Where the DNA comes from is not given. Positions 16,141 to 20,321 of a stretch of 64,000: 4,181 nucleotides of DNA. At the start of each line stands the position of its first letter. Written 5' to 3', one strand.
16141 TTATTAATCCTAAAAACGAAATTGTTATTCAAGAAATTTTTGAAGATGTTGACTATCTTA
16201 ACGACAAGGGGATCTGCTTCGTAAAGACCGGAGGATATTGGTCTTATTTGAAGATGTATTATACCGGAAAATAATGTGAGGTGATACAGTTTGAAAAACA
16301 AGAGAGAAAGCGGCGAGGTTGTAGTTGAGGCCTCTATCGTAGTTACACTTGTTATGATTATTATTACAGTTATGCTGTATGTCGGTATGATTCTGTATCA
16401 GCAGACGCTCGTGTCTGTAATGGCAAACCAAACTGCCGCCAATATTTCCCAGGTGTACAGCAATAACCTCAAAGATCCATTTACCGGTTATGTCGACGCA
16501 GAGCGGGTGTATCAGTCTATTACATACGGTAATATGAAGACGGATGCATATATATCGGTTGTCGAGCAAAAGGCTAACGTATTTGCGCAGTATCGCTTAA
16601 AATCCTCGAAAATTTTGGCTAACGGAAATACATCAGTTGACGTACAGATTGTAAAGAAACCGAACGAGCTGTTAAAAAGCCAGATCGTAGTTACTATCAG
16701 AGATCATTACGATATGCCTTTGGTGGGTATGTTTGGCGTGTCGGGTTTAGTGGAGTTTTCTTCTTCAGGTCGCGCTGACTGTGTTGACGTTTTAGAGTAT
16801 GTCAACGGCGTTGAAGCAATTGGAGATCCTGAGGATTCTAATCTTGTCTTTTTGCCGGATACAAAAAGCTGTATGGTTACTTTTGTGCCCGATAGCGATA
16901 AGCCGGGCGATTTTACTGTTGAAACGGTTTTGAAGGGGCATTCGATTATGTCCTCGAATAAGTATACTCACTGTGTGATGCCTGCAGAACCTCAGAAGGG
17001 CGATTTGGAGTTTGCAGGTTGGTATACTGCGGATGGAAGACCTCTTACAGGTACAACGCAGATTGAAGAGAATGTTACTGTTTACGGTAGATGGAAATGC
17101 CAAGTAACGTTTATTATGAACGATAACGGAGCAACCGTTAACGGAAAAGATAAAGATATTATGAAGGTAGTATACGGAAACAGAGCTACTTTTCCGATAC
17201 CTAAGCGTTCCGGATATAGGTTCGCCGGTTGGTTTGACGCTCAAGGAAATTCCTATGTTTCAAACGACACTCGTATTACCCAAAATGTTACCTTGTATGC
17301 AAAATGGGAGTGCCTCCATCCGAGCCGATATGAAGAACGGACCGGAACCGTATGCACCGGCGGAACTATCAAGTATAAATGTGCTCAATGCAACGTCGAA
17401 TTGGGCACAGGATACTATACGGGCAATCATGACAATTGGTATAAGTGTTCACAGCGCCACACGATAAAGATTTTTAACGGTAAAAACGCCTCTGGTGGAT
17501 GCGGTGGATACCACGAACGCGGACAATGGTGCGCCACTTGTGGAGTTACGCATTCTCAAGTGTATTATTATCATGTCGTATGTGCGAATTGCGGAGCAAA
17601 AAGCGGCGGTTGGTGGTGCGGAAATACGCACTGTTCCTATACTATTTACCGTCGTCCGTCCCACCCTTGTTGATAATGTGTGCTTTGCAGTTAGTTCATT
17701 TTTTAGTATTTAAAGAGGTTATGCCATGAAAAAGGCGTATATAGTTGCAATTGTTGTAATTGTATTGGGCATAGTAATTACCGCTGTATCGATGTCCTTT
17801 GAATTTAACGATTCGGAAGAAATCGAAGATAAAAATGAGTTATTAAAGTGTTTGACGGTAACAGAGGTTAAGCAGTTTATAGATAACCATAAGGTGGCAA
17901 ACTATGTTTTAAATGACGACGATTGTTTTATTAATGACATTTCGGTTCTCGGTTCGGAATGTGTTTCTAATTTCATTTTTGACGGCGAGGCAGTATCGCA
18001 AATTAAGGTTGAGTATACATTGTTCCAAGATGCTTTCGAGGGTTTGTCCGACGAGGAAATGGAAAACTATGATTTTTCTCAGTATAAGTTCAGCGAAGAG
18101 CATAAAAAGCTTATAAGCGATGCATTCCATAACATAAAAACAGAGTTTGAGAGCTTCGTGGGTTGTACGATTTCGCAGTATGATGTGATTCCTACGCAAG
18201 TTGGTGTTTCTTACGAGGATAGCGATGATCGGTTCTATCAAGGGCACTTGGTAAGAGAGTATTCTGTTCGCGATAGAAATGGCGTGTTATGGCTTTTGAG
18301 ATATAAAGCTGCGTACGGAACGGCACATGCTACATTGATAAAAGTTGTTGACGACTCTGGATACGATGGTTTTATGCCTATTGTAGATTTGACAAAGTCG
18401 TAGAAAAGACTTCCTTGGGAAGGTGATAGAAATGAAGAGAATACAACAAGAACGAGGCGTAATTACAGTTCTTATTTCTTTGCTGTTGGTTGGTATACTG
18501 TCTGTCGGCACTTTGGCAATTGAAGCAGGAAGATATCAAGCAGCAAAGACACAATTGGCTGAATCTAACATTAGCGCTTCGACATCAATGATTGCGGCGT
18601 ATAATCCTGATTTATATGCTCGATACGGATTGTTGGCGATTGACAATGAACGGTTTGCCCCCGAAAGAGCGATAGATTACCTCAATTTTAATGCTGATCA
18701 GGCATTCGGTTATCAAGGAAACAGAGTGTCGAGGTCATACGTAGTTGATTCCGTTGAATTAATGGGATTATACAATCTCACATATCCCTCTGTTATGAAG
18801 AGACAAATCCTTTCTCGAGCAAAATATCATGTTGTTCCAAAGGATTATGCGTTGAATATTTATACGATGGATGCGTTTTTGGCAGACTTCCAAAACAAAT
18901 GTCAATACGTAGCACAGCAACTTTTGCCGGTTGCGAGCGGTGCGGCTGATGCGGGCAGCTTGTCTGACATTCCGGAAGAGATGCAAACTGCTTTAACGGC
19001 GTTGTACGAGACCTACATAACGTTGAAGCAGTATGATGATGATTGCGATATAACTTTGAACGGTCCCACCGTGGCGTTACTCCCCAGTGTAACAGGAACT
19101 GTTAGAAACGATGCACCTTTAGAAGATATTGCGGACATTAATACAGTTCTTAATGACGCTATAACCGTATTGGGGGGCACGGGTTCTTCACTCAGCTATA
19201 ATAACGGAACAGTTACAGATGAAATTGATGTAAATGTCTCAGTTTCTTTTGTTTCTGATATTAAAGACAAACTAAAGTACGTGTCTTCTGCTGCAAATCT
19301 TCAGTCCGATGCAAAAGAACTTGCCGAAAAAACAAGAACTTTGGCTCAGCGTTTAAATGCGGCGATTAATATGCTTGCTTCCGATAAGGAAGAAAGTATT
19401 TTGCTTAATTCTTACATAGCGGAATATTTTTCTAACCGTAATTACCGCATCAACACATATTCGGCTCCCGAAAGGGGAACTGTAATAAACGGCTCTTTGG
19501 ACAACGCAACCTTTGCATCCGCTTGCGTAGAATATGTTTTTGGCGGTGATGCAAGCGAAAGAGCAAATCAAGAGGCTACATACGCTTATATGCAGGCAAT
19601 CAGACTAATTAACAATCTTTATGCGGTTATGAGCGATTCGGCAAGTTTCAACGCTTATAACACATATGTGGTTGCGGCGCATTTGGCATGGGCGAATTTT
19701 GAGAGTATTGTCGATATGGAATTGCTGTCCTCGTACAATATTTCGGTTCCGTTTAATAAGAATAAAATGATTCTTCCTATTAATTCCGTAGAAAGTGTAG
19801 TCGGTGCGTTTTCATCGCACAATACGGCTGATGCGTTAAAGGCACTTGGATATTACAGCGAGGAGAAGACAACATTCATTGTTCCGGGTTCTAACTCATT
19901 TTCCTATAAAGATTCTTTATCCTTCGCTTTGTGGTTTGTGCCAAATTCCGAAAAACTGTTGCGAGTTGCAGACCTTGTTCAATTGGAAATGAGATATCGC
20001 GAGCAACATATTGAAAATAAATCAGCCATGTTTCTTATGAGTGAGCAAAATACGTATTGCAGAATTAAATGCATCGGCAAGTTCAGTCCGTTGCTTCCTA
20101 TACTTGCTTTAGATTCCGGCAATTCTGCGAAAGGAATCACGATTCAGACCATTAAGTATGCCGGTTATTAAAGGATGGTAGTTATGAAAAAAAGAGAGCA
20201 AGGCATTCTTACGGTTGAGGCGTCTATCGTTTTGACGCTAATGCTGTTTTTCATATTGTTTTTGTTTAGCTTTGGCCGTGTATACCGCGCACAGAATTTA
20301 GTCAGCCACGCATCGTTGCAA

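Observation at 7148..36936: A complete Tad/Flp pilus module and a minimal T7SSb-like module fused into one co-directional supercluster headed by a kinase/phosphatase pair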

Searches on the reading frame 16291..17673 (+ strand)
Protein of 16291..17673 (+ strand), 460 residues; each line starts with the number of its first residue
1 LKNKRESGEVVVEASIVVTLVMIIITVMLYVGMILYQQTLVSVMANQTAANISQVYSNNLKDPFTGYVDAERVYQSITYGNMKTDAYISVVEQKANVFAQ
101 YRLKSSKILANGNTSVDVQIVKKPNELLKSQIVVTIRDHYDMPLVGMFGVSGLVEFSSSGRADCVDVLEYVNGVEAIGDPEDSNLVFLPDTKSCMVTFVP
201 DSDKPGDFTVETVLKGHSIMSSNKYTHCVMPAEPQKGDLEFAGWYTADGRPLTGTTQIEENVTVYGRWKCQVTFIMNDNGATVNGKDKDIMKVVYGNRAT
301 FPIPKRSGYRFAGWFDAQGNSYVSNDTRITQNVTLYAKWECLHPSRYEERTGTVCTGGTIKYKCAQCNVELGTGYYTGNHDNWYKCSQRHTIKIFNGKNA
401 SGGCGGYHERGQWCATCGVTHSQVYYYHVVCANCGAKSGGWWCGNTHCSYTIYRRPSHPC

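Call 3: search_protein_families(library=pfam, proteins=[window:16291-17673:+], max_evalue=0.01)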
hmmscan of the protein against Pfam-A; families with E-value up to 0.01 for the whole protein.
window:16291-17673:+ (460 aa): 2 families
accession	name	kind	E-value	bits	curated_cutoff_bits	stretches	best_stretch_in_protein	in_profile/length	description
PF09479.16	Flg_new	-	5.1e-16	59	27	2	273-338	4-65/65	Listeria-Bacteroides repeat domain (List_Bact_rpt)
PF18998.6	Flg_new_2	-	0.0029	18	23.6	1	293-340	19-70/73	Divergent InlB B-repeat domain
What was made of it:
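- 16291..17673 (+): Large pilin-like protein with Flg_new repeats and an N-terminal hydrophobic segment. Flg_new hit (call 3).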

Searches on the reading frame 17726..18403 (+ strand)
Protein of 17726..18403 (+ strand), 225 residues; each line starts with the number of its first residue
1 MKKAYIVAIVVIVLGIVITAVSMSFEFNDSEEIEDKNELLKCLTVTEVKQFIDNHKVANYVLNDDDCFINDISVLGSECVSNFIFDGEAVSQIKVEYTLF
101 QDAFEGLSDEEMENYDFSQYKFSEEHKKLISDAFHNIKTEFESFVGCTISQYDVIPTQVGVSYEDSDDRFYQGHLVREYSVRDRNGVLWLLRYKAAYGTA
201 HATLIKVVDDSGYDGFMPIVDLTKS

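Call 4: search_protein_families(library=pfam, proteins=[window:17726-18403:+], max_evalue=0.01)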
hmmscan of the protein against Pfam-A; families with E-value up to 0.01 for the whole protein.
window:17726-18403:+ (225 aa): 0 families
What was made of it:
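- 17726..18403 (+): Small N-terminally anchored partner protein. No Pfam hit (call 4).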

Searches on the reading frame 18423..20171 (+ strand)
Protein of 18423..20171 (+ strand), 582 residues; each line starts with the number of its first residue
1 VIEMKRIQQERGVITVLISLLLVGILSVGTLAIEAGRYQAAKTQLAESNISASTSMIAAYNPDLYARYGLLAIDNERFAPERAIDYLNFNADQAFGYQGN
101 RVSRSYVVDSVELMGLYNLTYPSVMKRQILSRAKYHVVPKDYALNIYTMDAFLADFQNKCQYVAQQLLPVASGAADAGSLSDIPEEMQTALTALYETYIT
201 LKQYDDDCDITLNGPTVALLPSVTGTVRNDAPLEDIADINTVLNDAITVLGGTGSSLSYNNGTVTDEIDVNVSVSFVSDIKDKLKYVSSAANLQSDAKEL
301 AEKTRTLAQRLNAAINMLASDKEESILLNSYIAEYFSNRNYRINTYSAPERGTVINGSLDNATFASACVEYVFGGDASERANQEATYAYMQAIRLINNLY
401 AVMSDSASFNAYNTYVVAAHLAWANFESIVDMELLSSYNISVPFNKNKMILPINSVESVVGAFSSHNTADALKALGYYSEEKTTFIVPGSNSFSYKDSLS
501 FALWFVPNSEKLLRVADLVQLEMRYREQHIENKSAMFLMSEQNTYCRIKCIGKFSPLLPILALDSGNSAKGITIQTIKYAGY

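Call 4: search_protein_families(library=pfam, proteins=[window:18423-20171:+], max_evalue=0.01)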
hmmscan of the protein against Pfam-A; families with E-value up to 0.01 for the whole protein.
window:18423-20171:+ (582 aa): 1 family
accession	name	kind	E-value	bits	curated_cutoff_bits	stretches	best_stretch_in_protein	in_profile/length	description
PF18960.5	DUF5702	-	2.5e-14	53.4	26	1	296-528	40-255/276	Family of unknown function (DUF5702)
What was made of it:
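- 18423..20171 (+): DUF5702 protein (TadG-like position). DUF5702, 53 bits (call 4).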
